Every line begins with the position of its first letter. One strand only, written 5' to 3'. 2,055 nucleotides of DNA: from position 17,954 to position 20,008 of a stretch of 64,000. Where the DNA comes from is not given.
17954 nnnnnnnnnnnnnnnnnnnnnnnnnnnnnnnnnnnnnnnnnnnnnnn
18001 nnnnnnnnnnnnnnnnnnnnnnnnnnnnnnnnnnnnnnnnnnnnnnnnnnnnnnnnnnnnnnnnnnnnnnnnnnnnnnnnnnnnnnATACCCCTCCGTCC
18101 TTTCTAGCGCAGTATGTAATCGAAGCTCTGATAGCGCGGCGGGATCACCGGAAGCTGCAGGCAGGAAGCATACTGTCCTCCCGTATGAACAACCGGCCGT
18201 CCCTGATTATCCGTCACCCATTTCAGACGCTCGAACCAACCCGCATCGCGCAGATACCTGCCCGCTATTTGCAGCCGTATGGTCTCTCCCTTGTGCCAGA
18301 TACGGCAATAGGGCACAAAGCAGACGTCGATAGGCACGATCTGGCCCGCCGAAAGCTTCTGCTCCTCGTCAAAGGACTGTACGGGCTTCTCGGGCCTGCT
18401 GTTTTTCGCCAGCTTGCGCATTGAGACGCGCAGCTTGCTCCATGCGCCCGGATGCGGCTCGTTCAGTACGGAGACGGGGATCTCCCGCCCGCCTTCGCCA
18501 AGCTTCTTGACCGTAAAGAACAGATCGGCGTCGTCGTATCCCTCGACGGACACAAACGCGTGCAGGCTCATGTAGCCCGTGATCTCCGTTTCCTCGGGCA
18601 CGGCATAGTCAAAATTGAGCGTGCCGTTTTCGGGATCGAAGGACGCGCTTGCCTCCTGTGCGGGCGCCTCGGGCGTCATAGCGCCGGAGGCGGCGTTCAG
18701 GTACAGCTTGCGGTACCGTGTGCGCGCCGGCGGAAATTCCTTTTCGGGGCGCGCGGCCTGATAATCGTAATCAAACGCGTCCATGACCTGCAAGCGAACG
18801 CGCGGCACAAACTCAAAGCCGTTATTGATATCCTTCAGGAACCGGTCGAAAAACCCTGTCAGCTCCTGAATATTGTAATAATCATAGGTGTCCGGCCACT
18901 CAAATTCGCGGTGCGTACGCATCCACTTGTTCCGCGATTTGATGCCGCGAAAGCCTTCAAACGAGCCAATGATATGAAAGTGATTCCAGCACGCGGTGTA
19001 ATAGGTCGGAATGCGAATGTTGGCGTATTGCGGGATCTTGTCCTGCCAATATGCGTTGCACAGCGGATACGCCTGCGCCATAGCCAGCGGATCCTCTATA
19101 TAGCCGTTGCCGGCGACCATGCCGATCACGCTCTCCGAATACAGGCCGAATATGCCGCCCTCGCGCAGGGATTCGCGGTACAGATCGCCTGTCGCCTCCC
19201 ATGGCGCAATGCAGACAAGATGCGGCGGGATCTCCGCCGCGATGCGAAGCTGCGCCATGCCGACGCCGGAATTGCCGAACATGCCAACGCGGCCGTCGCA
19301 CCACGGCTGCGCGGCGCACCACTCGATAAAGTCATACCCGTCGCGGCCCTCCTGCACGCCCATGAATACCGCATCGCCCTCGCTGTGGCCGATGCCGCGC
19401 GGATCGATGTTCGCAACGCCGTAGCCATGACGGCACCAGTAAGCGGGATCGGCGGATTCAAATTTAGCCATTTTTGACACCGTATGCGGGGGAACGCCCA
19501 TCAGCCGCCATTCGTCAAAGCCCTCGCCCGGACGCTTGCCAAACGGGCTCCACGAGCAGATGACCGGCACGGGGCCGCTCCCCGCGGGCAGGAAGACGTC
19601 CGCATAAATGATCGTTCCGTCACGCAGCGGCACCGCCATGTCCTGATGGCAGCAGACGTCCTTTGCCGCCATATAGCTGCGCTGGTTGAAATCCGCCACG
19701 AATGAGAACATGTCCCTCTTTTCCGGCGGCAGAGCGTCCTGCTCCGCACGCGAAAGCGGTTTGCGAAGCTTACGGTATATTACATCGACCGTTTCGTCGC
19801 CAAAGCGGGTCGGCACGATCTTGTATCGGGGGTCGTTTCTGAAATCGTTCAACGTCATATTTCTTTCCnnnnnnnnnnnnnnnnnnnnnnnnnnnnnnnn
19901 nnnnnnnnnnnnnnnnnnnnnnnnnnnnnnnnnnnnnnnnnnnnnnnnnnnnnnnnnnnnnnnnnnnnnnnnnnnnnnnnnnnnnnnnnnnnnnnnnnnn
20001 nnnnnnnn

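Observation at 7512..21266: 13-gene, ~13.7-kb operon built around a C-glycoside-deglycosidase-like alpha/beta pair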

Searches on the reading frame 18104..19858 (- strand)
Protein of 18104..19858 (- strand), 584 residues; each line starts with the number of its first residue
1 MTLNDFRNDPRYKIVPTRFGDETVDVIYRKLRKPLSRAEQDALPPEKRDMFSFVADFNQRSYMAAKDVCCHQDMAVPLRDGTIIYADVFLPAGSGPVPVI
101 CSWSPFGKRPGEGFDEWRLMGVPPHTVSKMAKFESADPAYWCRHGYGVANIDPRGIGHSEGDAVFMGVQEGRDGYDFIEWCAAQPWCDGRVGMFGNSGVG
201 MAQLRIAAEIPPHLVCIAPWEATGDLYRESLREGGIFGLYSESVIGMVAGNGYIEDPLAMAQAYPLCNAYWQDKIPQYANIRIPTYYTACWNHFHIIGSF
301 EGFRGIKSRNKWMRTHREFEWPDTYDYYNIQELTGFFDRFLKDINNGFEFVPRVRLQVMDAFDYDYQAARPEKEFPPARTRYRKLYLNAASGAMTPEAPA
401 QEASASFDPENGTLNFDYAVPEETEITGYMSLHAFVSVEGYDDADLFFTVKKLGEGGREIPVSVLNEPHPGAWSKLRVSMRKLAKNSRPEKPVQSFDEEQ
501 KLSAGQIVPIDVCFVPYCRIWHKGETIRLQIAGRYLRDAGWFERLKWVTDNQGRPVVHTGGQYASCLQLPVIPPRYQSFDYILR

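Call 4: search_protein_families(library=pfam, proteins=[window:18104-19858:-], max_evalue=0.01)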
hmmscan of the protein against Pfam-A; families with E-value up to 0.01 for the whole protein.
window:18104-19858:- (584 aa): 2 families
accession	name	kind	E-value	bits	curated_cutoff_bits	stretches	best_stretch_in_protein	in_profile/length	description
PF02129.25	Peptidase_S15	-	5.1e-35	121.9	23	1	80-238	1-144/262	X-Pro dipeptidyl-peptidase (S15 family)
PF08530.16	PepX_C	-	6.5e-24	85.5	22.5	1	346-567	1-216/217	X-Pro dipeptidyl-peptidase C-terminal non-catalytic domain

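Call 5: search_protein_families(library=ncbifam, proteins=[window:18104-19858:-], max_evalue=0.01)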
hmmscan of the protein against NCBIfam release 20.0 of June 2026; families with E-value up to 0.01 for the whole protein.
window:18104-19858:- (584 aa): 1 family
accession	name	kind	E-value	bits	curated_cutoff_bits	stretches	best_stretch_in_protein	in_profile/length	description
TIGR00976.1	CocE_NonD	subfamily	2.2e-61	208.5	66.3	2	76-235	1-143/550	CocE/NonD family hydrolase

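Call 22: search_solved_structures(query=window:18104-19858:-, max_evalue=0.00001)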
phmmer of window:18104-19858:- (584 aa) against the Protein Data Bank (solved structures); distinct sequences matched with E-value up to 0.00001: 14.
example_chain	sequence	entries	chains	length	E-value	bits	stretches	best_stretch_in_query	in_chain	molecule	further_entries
3ib3_A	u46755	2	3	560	5.4e-73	249.8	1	66-572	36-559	CocE/NonD family hydrolase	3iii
1l7r_A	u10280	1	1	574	2.9e-20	75.6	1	73-247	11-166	cocaine esterase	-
9k48_A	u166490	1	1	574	4.4e-20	75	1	73-245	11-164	Cocaine esterase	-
1ju3_A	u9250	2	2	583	6.1e-20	74.6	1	73-247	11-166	cocaine esterase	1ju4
4p08_A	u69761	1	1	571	6.2e-20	74.5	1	73-245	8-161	Cocaine esterase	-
3i2j_A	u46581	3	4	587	6.2e-20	74.5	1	73-247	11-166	Cocaine esterase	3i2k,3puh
3i2h_A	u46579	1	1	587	6.3e-20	74.5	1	73-248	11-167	Cocaine esterase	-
7f65_A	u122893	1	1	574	6.6e-20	74.4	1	73-245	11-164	Cocaine esterase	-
3i2i_A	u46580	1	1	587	6.7e-20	74.4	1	73-247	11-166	Cocaine esterase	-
3pui_A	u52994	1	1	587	7.3e-20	74.3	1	70-247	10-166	Cocaine esterase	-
3i2g_A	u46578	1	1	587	7.5e-20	74.3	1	73-245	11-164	Cocaine esterase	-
3ida_A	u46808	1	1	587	7.6e-20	74.2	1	73-246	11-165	Cocaine esterase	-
3i2f_A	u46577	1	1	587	7.8e-20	74.2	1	73-245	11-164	Cocaine esterase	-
1l7q_A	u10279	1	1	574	1.7e-19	73.1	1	73-247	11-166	cocaine esterase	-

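Call 51: search_protein_families(library=pfam, proteins=[L029:7727-9145:+, L029:13652-15184:+, L029:15276-17399:+, L029:17423-18619:+, L029:19702-20715:+, L038:11034-12230:+, L038:8632-9408:+, L038:6492-7664:+, L038:15779-16783:+, L038:16798-17901:+], max_evalue=0.0001)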
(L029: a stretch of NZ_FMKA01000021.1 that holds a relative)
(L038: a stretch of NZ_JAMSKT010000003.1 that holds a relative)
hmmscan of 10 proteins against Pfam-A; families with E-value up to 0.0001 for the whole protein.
L029:7727-9145:+ (472 aa): 2 families
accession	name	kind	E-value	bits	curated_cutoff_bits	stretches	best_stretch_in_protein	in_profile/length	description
PF13347.12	MFS_2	-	7.2e-94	315.2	27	1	36-452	2-427/427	MFS/sugar transport protein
PF07690.21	MFS_1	-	9.5e-15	54.8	33.4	1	39-396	4-343/347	Major Facilitator Superfamily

L029:13652-15184:+ (510 aa): 9 families
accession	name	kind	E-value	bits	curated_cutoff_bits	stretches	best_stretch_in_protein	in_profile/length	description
PF00890.30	FAD_binding_2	-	6.8e-48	164.3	20.4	1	37-480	2-406/414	FAD binding domain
PF12831.13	FAD_oxidored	-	4.3e-14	53.1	27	1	37-225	2-146/416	FAD dependent oxidoreductase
PF03486.20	HI0933_like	-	1.6e-13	51.2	50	1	36-470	2-217/244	HI0933-like protein Rossmann domain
PF01266.30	DAO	-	2.6e-13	50.7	27.9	1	37-232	2-209/353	FAD dependent oxidoreductase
PF07992.20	Pyr_redox_2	-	1.9e-08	34.5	26.1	0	134-238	154-248/291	Pyridine nucleotide-disulphide oxidoreductase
PF01946.23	Thi4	-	5.9e-08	32.7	26.2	1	30-76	13-60/235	Thi4 family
PF01494.25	FAD_binding_3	-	1e-07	32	22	0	168-238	102-172/349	FAD binding domain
PF13450.12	NAD_binding_8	-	1.7e-06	28.7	21.9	1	42-73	4-35/68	NAD(P)-binding Rossmann-like domain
PF01593.30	Amino_oxidase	-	7.8e-05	22.6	19.8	0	171-230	209-260/443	Flavin containing amine oxidoreductase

L029:15276-17399:+ (707 aa): 21 families
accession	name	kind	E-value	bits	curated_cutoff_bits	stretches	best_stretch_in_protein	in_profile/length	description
PF07992.20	Pyr_redox_2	-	1.9e-34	119.9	26.1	1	314-604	1-291/291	Pyridine nucleotide-disulphide oxidoreductase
PF13510.11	Fer2_4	-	2.9e-18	66.1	22.8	1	1-76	3-81/82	2Fe-2S iron-sulfur cluster binding domain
PF14691.11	Fer4_20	-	8.6e-18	64.6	25.8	1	223-297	31-108/113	Dihydroprymidine dehydrogenase domain II, 4Fe-4S cluster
PF10588.14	NADH-G_4Fe-4S_3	-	3e-13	49.5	27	1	83-121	1-39/40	NADH-ubiquinone oxidoreductase-G iron-sulfur binding region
PF22117.2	Fer4_Nqo3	-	1.6e-09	38.3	27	1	137-203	2-65/67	NADH-quinone oxidoreductase subunit 3, ferredoxin-like domain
PF00070.33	Pyr_redox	-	2.3e-09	38.1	22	0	315-348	1-34/82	Pyridine nucleotide-disulphide oxidoreductase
PF13450.12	NAD_binding_8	-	3.9e-09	37.1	21.9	1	318-354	1-37/68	NAD(P)-binding Rossmann-like domain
PF13738.12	Pyr_redox_3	-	2.4e-08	34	30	0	439-588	163-305/305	Pyridine nucleotide-disulphide oxidoreductase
PF12838.12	Fer4_7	-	2.4e-07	31.5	27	1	145-202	1-51/52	4Fe-4S dicluster domain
PF12831.13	FAD_oxidored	-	9e-07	29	27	1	316-353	2-39/416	FAD dependent oxidoreductase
PF01262.27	AlaDh_PNT_C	-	1.1e-06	28.6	23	0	442-487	30-69/214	Alanine dehydrogenase/PNT, C-terminal domain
PF01266.30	DAO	-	5.1e-06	26.7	27.9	1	315-346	1-32/353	FAD dependent oxidoreductase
PF03486.20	HI0933_like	-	8.7e-06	25.8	50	0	315-349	2-36/244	HI0933-like protein Rossmann domain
PF14697.11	Fer4_21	-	8.8e-06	26.2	35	1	142-204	4-57/59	4Fe-4S dicluster domain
PF00890.30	FAD_binding_2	-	1e-05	25.4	20.4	0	316-350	2-36/414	FAD binding domain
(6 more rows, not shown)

L029:17423-18619:+ (398 aa): 9 families
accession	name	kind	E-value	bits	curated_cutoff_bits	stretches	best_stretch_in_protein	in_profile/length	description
PF10589.14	NADH_4Fe-4S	-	2.3e-16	59.8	23.5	1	235-306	14-85/85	NADH-ubiquinone oxidoreductase-F iron-sulfur binding region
PF00037.32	Fer4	-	5.3e-11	42.3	21.1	1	323-346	1-24/24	4Fe-4S binding domain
PF13237.11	Fer4_10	-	2.2e-08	34.4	25.5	1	323-370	2-52/53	4Fe-4S dicluster domain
PF12838.12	Fer4_7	-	6.9e-08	33.3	27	1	330-374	2-52/52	4Fe-4S dicluster domain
PF12837.12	Fer4_6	-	1.7e-07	31.3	25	1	323-345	2-24/24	4Fe-4S binding domain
PF13187.11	Fer4_9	-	3.3e-07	30.7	27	1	330-374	2-51/52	4Fe-4S dicluster domain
PF14697.11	Fer4_21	-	3.4e-06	27.5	35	0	324-346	35-58/59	4Fe-4S dicluster domain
PF12797.12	Fer4_2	-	6.5e-06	26.2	24.5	1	323-342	3-22/22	4Fe-4S binding domain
PF13484.11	Fer4_16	-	8.4e-06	26.9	30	0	330-348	2-20/66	4Fe-4S double cluster binding domain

L029:19702-20715:+ (337 aa): 1 family
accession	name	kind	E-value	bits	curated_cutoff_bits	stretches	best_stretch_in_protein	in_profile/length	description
PF01515.24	PTA_PTB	-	8.1e-84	282.1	24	1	4-324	2-317/319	Phosphate acetyl/butaryl transferase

L038:11034-12230:+ (398 aa): 1 family
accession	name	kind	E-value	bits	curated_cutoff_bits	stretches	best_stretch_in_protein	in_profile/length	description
PF07690.21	MFS_1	-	2e-38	132.7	33.4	2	22-200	3-182/347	Major Facilitator Superfamily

L038:8632-9408:+ (258 aa): 2 families
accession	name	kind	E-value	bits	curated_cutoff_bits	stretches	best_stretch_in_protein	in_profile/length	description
PF01418.23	HTH_6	-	8.9e-06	26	28.3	1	23-74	21-72/77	Helix-turn-helix domain, rpiR family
PF01380.27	SIS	-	5.2e-05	23.5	25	1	154-244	30-123/131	SIS domain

L038:6492-7664:+ (390 aa): 1 family
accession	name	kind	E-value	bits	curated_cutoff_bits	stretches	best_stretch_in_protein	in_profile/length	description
PF00155.27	Aminotran_1_2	-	1.9e-39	136.3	19.7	1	32-374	10-357/361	Aminotransferase class I and II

L038:15779-16783:+ (334 aa): 1 family
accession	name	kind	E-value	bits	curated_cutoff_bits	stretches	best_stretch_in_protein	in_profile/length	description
PF01515.24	PTA_PTB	-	3.5e-87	293.2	24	1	4-324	2-317/319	Phosphate acetyl/butaryl transferase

L038:16798-17901:+ (367 aa): 2 families
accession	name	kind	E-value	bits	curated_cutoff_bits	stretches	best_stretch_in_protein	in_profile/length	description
PF00871.23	Acetate_kinase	-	2.6e-18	66.3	22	1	154-313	178-340/392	Acetokinase family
PF01869.26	BcrAD_BadFG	-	6.9e-05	22.9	31.5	0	256-317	181-242/271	BadF/BadG/BcrA/BcrD ATPase family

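Call 59: search_protein_families(library=pfam, proteins=[L103:1455-2489:+, L103:2930-4036:+, L089:8465-9325:+, L089:12126-12860:+, L089:13960-16473:+, L089:16504-17265:+, L106:103-1062:+, L106:4206-6341:+, L106:6381-7838:+, L091:769-1500:+], max_evalue=0.0001)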
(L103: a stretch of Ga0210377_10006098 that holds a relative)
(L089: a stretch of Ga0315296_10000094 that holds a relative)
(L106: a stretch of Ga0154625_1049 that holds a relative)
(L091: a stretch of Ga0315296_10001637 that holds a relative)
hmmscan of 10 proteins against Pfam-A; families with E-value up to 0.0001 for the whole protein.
L103:1455-2489:+ (344 aa): 1 family
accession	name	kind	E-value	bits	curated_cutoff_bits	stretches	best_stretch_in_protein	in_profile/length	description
PF01515.24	PTA_PTB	-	2.1e-105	353.1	24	1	16-337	2-318/319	Phosphate acetyl/butaryl transferase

L103:2930-4036:+ (368 aa): 2 families
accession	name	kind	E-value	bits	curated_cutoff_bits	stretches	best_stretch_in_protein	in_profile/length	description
PF00871.23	Acetate_kinase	-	7.4e-21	74.7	22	1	167-317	188-341/392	Acetokinase family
PF01869.26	BcrAD_BadFG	-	7.1e-05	22.9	31.5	0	166-323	121-245/271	BadF/BadG/BcrA/BcrD ATPase family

L089:8465-9325:+ (286 aa): 1 family
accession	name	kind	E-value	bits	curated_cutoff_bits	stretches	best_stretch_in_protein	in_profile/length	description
PF02463.25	SMC_N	-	1.3e-06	28.4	40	1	100-231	135-216/220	RecF/RecN/SMC N terminal domain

L089:12126-12860:+ (244 aa): 3 families
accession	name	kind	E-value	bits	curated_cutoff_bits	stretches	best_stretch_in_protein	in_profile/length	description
PF01614.24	IclR_C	-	2.3e-16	60.3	24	1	84-238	8-174/174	Bacterial transcriptional regulator IclR C-terminal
PF09339.16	HTH_IclR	-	6.8e-09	35.8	22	1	11-60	1-52/52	IclR helix-turn-helix domain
PF12802.13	MarR_2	-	1e-05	26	27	1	27-61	21-57/61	MarR family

L089:13960-16473:+ (837 aa): 2 families
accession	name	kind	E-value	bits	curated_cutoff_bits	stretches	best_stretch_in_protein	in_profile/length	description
PF02901.20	PFL-like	-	1.2e-158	530.2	24.3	1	23-677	3-627/647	Pyruvate formate lyase-like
PF01228.26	Gly_radical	-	1.1e-29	103.5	22.2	1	719-819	5-106/106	Glycine radical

L089:16504-17265:+ (253 aa): 4 families
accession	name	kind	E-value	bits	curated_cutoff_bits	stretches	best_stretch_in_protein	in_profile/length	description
PF00005.33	ABC_tran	-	1.1e-31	110.7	25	1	21-180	2-136/137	ABC transporter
PF12399.14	BCA_ABC_TP_C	-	6e-09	35.8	25.5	1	229-253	1-25/27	Branched-chain amino acid ATP-binding cassette transporter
PF13304.12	AAA_21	-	1.3e-08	35.7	27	0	33-53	2-22/304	AAA domain, putative AbiEii toxin, Type IV TA system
PF13555.12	AAA_29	-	1.1e-05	25.5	27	1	23-60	15-51/61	P-loop containing region of AAA domain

L106:103-1062:+ (319 aa): 1 family
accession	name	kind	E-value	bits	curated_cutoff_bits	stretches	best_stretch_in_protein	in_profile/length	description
PF00871.23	Acetate_kinase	-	5.6e-21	75.1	22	1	115-268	185-341/392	Acetokinase family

L106:4206-6341:+ (711 aa): 21 families
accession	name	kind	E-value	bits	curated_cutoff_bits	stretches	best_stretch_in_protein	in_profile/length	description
PF07992.20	Pyr_redox_2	-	4.8e-35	121.8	26.1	1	326-617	2-291/291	Pyridine nucleotide-disulphide oxidoreductase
PF14691.11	Fer4_20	-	8.2e-16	58.3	25.8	1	234-309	31-109/113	Dihydroprymidine dehydrogenase domain II, 4Fe-4S cluster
PF13510.11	Fer2_4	-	2.1e-14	53.7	22.8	1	13-87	4-81/82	2Fe-2S iron-sulfur cluster binding domain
PF13450.12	NAD_binding_8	-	8.9e-12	45.6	21.9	1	329-364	1-36/68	NAD(P)-binding Rossmann-like domain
PF01266.30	DAO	-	1.6e-10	41.5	27.9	1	326-360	1-35/353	FAD dependent oxidoreductase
PF00070.33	Pyr_redox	-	2.8e-09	37.8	22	0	326-357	1-32/82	Pyridine nucleotide-disulphide oxidoreductase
PF22117.2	Fer4_Nqo3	-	7.9e-09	36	27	1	149-216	2-66/67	NADH-quinone oxidoreductase subunit 3, ferredoxin-like domain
PF12838.12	Fer4_7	-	7e-08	33.3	27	1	157-214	1-51/52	4Fe-4S dicluster domain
PF01593.30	Amino_oxidase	-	8.7e-08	32.3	19.8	1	335-363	2-30/443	Flavin containing amine oxidoreductase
PF10588.14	NADH-G_4Fe-4S_3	-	1e-07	31.8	27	1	94-131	1-38/40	NADH-ubiquinone oxidoreductase-G iron-sulfur binding region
PF00890.30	FAD_binding_2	-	1.5e-07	31.4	20.4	1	327-361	2-36/414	FAD binding domain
PF13237.11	Fer4_10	-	2.1e-07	31.2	25.5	1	152-212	3-53/53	4Fe-4S dicluster domain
PF13738.12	Pyr_redox_3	-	6.9e-07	29.2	30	0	443-601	156-305/305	Pyridine nucleotide-disulphide oxidoreductase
PF13187.11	Fer4_9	-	8.9e-07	29.3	27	1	157-214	1-50/52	4Fe-4S dicluster domain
PF01494.25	FAD_binding_3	-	1e-06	28.7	22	1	327-356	4-33/349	FAD binding domain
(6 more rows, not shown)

L106:6381-7838:+ (485 aa): 7 families
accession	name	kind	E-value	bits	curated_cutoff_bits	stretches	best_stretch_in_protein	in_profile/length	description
PF00890.30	FAD_binding_2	-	7.9e-59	200.3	20.4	1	7-453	1-407/414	FAD binding domain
PF03486.20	HI0933_like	-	2.1e-12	47.4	50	2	138-442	108-217/244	HI0933-like protein Rossmann domain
PF01266.30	DAO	-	6.5e-11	42.8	27.9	1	7-201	1-207/353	FAD dependent oxidoreductase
PF12831.13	FAD_oxidored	-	4.9e-09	36.4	27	1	7-197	1-145/416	FAD dependent oxidoreductase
PF07992.20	Pyr_redox_2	-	7.2e-07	29.3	26.1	1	7-200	2-111/291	Pyridine nucleotide-disulphide oxidoreductase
PF01946.23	Thi4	-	3.5e-05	23.6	26.2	0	4-47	16-61/235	Thi4 family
PF01134.28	GIDA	-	6.7e-05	22.6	22.1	0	7-40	1-32/391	Glucose inhibited division protein A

L091:769-1500:+ (243 aa): 26 families (the best 25 are shown)
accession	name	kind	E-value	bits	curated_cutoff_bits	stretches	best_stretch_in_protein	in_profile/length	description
PF07719.23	TPR_2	-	8.2e-36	119.6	27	2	46-76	4-34/34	Tetratricopeptide repeat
PF00515.34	TPR_1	-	1.8e-34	116.5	27.8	2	119-151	2-34/34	Tetratricopeptide repeat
PF13414.12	TPR_11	-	7.1e-34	115.7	26.8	3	52-87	3-38/42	TPR repeat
PF13431.12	TPR_17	-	7.3e-32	107.4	24.4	2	65-90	1-26/34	Tetratricopeptide repeat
PF13181.12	TPR_8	-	1.3e-31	106.4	25.7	2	119-151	2-34/34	Tetratricopeptide repeat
PF13432.12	TPR_16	-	1.6e-25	89.6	32.7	3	17-76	5-64/65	Tetratricopeptide repeat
PF13424.12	TPR_12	-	7.1e-22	77.8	30.1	2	119-181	4-74/77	Tetratricopeptide repeat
PF13428.12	TPR_14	-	9.1e-21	72.7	23.5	2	45-84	3-42/44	Tetratricopeptide repeat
PF14559.12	TPR_19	-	2.6e-18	66.6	25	1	100-155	7-62/68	Tetratricopeptide repeat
PF13371.12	TPR_9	-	5.8e-17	61.9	35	1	18-79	4-65/73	Tetratricopeptide repeat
PF13174.12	TPR_6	-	7.2e-14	51.8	26.3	0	120-150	2-32/33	Tetratricopeptide repeat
PF23914.1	TPR_CcmH_CycH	-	7.8e-14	52.2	42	1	38-144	45-147/158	Cytochrome c-type biogenesis protein H TPR domain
PF12895.13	ANAPC3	-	2.2e-13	50.7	27.2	1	101-176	6-80/82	Anaphase-promoting complex, cyclosome, subunit 3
PF01239.28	PPTA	-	1.7e-11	43.5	29.5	0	59-86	1-28/32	Protein prenyltransferase alpha subunit repeat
PF20308.4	TPR-S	-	5.7e-09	36.9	27.6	0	25-123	2-94/102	Tetratricopeptide Repeats-Sensor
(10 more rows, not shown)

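Call 94: search_protein_families(library=pfam, proteins=[L153:6115-7728:-, L153:12174-14363:+, L153:14927-16861:-, L153:5145-5981:-, L157:3917-6265:+, L157:6368-7120:+, L157:7227-8267:-, L157:8251-9171:+, L157:11719-12606:-, L157:13767-15440:-], max_evalue=0.0001)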
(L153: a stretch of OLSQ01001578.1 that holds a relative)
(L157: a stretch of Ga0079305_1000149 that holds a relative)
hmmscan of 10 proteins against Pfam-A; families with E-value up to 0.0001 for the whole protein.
L153:6115-7728:- (537 aa): 2 families
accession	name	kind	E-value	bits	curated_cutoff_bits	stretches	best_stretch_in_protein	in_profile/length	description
PF13556.12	HTH_30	-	1.7e-15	57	27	1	456-513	1-58/59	PucR C-terminal helix-turn-helix domain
PF17853.6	GGDEF_2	-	5.4e-05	23.8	24.5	1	295-401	10-114/116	GGDEF-like domain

L153:12174-14363:+ (729 aa): 27 families (the best 25 are shown)
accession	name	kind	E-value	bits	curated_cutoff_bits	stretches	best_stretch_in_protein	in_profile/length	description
PF07992.20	Pyr_redox_2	-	3e-38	132.3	26.1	2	338-629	2-291/291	Pyridine nucleotide-disulphide oxidoreductase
PF13510.11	Fer2_4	-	1.6e-22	79.8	22.8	1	24-99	3-81/82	2Fe-2S iron-sulfur cluster binding domain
PF14691.11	Fer4_20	-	3.7e-16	59.4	25.8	1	246-324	31-112/113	Dihydroprymidine dehydrogenase domain II, 4Fe-4S cluster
PF00070.33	Pyr_redox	-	2.6e-14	53.9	22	1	338-372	1-35/82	Pyridine nucleotide-disulphide oxidoreductase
PF13450.12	NAD_binding_8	-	2.8e-13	50.4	21.9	1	341-377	1-37/68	NAD(P)-binding Rossmann-like domain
PF01266.30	DAO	-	4.8e-12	46.5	27.9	1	338-373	1-36/353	FAD dependent oxidoreductase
PF10588.14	NADH-G_4Fe-4S_3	-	1.7e-11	43.9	27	1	106-142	1-37/40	NADH-ubiquinone oxidoreductase-G iron-sulfur binding region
PF13738.12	Pyr_redox_3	-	2.5e-11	43.8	30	1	421-613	127-305/305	Pyridine nucleotide-disulphide oxidoreductase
PF01946.23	Thi4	-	1.7e-08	34.4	26.2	1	338-378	19-60/235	Thi4 family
PF22117.2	Fer4_Nqo3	-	2.3e-08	34.5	27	1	164-226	7-66/67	NADH-quinone oxidoreductase subunit 3, ferredoxin-like domain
PF12831.13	FAD_oxidored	-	2.3e-07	30.9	27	1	339-385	2-48/416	FAD dependent oxidoreductase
PF01494.25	FAD_binding_3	-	2.9e-07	30.5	22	0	339-369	4-34/349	FAD binding domain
PF02826.25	2-Hacid_dh_C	-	6.1e-07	29.4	25.1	0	321-418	19-117/178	D-isomer specific 2-hydroxyacid dehydrogenase, NAD binding domain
PF00037.32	Fer4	-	6.9e-07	29.3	21.1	1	208-226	5-23/24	4Fe-4S binding domain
PF12838.12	Fer4_7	-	1.1e-06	29.4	27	1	167-225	1-52/52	4Fe-4S dicluster domain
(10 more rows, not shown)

L153:14927-16861:- (644 aa): 0 families

L153:5145-5981:- (278 aa): 1 family
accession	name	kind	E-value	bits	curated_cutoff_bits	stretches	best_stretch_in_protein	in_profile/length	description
PF02661.23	Fic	-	2.9e-19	70.1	24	1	108-212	1-93/93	Fic/DOC family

L157:3917-6265:+ (782 aa): 2 families
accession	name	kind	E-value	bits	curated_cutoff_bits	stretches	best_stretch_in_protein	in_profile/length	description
PF00122.25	E1-E2_ATPase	-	8.2e-48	162.8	28.1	1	262-449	1-180/181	E1-E2 ATPase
PF00702.32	Hydrolase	-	4e-31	109.3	26.4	1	467-685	2-191/191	haloacid dehalogenase-like hydrolase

L157:6368-7120:+ (250 aa): 1 family
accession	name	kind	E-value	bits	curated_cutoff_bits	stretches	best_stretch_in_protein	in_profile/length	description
PF04402.19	SIMPL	-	1.2e-43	150.2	25.2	1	36-248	1-205/205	Protein of unknown function (DUF541)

L157:7227-8267:- (346 aa): 0 families

L157:8251-9171:+ (306 aa): 2 families
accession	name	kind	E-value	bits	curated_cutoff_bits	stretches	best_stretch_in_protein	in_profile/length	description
PF18075.7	FtsX_ECD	-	2.1e-18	67.1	23.5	1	59-145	1-87/96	FtsX extracellular domain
PF02687.27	FtsX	-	1.2e-15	58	25.5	1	186-302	2-118/120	FtsX-like permease C-terminal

L157:11719-12606:- (295 aa): 0 families

L157:13767-15440:- (557 aa): 2 families
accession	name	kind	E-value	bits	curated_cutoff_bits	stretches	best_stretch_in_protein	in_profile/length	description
PF13556.12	HTH_30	-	1.4e-17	63.6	27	1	477-535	1-59/59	PucR C-terminal helix-turn-helix domain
PF17853.6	GGDEF_2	-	1.5e-11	45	24.5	1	311-421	9-116/116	GGDEF-like domain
